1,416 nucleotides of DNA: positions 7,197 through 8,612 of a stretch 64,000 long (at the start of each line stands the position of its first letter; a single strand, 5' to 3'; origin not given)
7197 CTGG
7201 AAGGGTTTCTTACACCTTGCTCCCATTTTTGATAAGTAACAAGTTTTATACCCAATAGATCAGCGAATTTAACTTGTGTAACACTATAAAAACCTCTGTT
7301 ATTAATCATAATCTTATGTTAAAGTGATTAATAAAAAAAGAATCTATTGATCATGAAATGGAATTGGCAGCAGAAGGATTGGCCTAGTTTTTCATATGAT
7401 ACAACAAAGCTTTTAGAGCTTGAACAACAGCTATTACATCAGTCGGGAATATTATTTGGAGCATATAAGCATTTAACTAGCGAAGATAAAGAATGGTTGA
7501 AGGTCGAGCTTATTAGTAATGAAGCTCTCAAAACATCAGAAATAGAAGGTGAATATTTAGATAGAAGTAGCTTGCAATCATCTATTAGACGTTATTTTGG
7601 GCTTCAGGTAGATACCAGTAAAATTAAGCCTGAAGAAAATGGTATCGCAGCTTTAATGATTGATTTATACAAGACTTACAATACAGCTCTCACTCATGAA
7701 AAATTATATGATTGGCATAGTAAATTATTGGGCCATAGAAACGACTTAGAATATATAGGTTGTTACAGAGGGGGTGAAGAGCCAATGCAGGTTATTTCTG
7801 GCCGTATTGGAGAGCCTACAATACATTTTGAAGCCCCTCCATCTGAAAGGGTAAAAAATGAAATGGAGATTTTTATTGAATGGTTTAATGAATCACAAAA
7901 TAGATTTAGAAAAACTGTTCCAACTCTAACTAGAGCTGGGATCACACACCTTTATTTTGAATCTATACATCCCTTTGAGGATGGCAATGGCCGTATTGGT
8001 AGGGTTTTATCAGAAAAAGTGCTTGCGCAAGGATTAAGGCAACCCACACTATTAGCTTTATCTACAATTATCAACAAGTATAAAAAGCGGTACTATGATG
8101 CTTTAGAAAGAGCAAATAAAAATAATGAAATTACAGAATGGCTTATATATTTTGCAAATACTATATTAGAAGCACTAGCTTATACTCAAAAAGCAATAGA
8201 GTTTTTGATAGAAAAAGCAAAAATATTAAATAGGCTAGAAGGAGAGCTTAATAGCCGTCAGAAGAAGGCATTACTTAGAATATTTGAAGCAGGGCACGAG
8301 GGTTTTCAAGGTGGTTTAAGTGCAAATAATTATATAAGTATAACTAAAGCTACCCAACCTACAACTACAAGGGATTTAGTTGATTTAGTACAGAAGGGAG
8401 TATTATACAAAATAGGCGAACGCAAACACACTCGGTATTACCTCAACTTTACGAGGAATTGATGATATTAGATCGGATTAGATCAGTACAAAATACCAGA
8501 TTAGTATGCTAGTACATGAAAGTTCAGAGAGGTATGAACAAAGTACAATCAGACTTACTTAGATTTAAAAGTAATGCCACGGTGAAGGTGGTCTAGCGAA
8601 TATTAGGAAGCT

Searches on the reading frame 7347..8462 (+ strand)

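Call 64: search_protein_families(library=pfam, proteins=[window:7347-8462:+], max_evalue=0.0001)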
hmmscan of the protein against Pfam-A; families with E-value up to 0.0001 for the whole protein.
window:7347-8462:+ (371 aa): 2 families
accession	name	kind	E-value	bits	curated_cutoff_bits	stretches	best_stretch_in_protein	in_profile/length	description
PF13776.11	DUF4172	-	9e-27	93.6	25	1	5-86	1-82/82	Domain of unknown function (DUF4172)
PF02661.23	Fic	-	2.8e-15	57.3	24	1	115-225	2-92/93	Fic/DOC family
